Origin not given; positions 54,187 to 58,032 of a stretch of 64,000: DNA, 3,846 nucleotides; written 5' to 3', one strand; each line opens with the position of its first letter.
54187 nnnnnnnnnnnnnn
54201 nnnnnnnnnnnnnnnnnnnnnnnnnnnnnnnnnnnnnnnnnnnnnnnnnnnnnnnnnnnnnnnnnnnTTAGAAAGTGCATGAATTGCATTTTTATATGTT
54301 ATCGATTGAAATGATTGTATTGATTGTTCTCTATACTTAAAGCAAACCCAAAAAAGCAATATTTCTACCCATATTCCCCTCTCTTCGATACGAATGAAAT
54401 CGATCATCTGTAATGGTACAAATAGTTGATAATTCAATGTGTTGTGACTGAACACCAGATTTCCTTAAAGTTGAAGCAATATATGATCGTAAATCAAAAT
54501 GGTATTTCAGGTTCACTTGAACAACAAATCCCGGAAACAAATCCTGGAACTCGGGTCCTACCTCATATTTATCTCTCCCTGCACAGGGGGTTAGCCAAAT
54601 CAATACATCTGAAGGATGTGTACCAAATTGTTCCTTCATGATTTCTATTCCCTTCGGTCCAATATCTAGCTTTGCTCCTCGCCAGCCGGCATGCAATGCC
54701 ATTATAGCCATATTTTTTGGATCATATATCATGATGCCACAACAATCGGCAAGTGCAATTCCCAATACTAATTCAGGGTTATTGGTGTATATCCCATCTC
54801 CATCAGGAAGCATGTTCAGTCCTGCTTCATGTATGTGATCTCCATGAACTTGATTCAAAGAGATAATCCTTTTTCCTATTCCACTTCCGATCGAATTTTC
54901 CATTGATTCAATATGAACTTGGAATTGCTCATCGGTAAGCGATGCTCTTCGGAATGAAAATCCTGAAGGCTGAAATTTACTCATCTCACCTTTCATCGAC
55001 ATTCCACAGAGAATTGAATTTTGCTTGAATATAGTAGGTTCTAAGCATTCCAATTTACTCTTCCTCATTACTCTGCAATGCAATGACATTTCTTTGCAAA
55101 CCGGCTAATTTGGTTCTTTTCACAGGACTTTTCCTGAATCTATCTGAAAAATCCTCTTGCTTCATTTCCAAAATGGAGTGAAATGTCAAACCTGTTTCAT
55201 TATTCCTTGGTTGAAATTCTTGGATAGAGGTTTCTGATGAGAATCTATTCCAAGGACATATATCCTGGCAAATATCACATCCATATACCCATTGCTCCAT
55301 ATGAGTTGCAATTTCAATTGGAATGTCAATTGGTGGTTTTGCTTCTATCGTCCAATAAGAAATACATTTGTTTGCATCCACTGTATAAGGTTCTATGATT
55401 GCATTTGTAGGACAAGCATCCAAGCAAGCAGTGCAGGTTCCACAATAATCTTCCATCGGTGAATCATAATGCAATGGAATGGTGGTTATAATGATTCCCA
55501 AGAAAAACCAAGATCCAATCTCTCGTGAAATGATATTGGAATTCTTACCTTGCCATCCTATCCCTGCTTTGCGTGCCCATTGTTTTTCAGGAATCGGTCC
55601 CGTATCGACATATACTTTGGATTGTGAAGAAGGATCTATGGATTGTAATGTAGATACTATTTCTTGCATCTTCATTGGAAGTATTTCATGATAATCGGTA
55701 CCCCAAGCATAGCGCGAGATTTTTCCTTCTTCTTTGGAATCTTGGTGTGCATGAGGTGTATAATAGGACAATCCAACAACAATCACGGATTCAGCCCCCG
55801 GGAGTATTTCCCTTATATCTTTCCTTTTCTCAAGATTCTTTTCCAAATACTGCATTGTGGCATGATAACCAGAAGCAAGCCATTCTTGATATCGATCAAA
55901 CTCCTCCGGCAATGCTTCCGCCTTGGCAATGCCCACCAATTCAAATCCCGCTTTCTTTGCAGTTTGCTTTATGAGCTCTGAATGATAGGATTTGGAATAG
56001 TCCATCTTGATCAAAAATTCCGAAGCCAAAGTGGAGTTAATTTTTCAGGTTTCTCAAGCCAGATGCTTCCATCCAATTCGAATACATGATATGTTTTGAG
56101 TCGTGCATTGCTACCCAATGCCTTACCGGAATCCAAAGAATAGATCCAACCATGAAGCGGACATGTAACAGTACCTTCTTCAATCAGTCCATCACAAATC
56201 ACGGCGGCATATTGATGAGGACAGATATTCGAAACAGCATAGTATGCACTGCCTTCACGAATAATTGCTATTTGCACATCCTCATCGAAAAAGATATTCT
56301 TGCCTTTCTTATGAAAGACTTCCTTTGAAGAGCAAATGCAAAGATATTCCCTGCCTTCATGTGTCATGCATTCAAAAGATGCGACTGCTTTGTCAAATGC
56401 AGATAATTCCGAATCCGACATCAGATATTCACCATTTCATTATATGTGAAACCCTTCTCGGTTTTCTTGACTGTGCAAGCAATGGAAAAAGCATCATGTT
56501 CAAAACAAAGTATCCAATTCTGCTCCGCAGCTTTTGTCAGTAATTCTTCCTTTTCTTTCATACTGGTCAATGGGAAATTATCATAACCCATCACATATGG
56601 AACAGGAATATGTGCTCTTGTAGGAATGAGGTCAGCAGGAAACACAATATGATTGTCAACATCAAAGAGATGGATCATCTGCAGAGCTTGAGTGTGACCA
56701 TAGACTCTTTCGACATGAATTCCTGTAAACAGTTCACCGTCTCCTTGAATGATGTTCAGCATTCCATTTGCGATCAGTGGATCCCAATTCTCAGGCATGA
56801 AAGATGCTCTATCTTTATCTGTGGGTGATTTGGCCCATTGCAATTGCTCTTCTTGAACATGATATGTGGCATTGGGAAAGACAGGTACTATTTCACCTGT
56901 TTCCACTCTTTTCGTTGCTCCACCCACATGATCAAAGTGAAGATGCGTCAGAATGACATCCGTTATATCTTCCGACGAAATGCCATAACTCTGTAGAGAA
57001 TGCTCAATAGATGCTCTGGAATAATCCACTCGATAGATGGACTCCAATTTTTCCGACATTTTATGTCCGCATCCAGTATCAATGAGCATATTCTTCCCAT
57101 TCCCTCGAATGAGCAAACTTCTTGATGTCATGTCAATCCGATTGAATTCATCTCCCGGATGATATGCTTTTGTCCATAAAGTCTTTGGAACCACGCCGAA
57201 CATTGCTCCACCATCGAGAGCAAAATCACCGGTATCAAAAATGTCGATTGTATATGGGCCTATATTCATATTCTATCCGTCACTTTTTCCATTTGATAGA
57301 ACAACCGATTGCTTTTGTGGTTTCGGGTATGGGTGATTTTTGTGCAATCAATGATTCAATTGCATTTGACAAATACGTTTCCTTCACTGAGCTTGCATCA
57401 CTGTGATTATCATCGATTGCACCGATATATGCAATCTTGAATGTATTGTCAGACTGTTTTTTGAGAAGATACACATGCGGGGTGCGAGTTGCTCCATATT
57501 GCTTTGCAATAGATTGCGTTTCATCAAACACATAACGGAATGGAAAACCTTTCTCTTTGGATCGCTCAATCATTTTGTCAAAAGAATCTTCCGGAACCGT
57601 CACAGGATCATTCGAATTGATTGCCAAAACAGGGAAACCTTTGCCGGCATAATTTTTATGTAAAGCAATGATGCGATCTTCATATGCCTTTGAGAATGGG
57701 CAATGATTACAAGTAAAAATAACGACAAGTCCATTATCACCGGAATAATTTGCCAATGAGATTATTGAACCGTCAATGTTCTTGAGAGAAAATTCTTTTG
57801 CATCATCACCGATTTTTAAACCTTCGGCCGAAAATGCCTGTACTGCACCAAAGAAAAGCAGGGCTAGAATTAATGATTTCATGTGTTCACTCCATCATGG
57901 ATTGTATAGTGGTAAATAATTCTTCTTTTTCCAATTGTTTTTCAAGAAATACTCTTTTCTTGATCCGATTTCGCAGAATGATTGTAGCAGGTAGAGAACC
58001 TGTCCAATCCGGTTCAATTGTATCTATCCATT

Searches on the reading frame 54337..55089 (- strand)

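Call 57: search_protein_families(library=pfam, proteins=[window:54337-55089:-], max_evalue=0.001)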
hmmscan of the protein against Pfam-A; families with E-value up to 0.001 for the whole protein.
window:54337-55089:- (250 aa): 1 family
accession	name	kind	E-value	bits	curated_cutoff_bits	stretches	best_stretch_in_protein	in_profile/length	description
PF02578.20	Cu-oxidase_4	-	2.6e-47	161.7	22.9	1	62-247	34-237/238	Multi-copper polyphenol oxidoreductase laccase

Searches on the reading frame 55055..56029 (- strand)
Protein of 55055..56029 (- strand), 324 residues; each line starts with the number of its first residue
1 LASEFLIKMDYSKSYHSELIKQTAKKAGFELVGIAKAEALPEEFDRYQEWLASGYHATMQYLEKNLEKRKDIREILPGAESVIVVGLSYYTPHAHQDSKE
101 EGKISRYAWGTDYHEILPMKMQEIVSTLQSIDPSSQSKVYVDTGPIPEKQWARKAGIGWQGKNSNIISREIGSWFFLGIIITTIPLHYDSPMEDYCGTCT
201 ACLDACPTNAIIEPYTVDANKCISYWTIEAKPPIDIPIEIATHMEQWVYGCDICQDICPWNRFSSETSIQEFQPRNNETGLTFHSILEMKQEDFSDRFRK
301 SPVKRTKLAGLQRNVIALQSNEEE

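Call 57: search_protein_families(library=pfam, proteins=[window:55055-56029:-], max_evalue=0.001)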
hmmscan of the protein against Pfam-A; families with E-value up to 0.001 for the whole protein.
window:55055-56029:- (324 aa): 7 families
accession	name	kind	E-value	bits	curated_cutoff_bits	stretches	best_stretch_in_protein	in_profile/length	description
PF08331.15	QueG_DUF1730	-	6.6e-23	80.9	25.1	1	69-143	1-77/77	Epoxyqueuosine reductase QueG, DUF1730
PF13484.11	Fer4_16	-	5.2e-20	72.4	30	1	196-261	2-66/66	4Fe-4S double cluster binding domain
PF13187.11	Fer4_9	-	2.2e-05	24.8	27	0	194-211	35-52/52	4Fe-4S dicluster domain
PF00037.32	Fer4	-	6.8e-05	23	21.1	0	193-211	5-23/24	4Fe-4S binding domain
PF13237.11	Fer4_10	-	0.00043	20.6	25.5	0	193-209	6-23/53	4Fe-4S dicluster domain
PF12838.12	Fer4_7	-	0.00063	20.6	27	0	196-261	2-51/52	4Fe-4S dicluster domain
PF14697.11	Fer4_21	-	0.00093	19.7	35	0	192-211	37-57/59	4Fe-4S dicluster domain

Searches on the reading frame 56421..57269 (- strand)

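Call 57: search_protein_families(library=pfam, proteins=[window:56421-57269:-], max_evalue=0.001)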
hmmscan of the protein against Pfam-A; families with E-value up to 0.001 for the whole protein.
window:56421-57269:- (282 aa): 2 families
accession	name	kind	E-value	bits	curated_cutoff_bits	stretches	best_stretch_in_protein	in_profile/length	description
PF00753.33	Lactamase_B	-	2.6e-21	76.9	22.7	1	50-258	7-196/196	Metallo-beta-lactamase superfamily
PF12706.13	Lactamase_B_2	-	0.00023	21.3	27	1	96-164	25-89/200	Beta-lactamase superfamily domain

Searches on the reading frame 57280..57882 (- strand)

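Call 57: search_protein_families(library=pfam, proteins=[window:57280-57882:-], max_evalue=0.001)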
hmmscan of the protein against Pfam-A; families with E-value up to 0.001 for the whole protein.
window:57280-57882:- (200 aa): 4 families
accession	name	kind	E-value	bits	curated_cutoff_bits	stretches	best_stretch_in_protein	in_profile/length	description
PF00578.27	AhpC-TSA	-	8.3e-18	65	26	1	24-140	1-115/124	AhpC/TSA family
PF08534.16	Redoxin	-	2.3e-13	50.6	26.6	1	24-163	2-141/148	Redoxin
PF13905.12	Thioredoxin_8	-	7.5e-07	29.8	27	1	52-143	4-91/94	Thioredoxin-like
PF00255.25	GSHPx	-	0.00029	20.8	27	1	30-92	3-63/108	Glutathione peroxidase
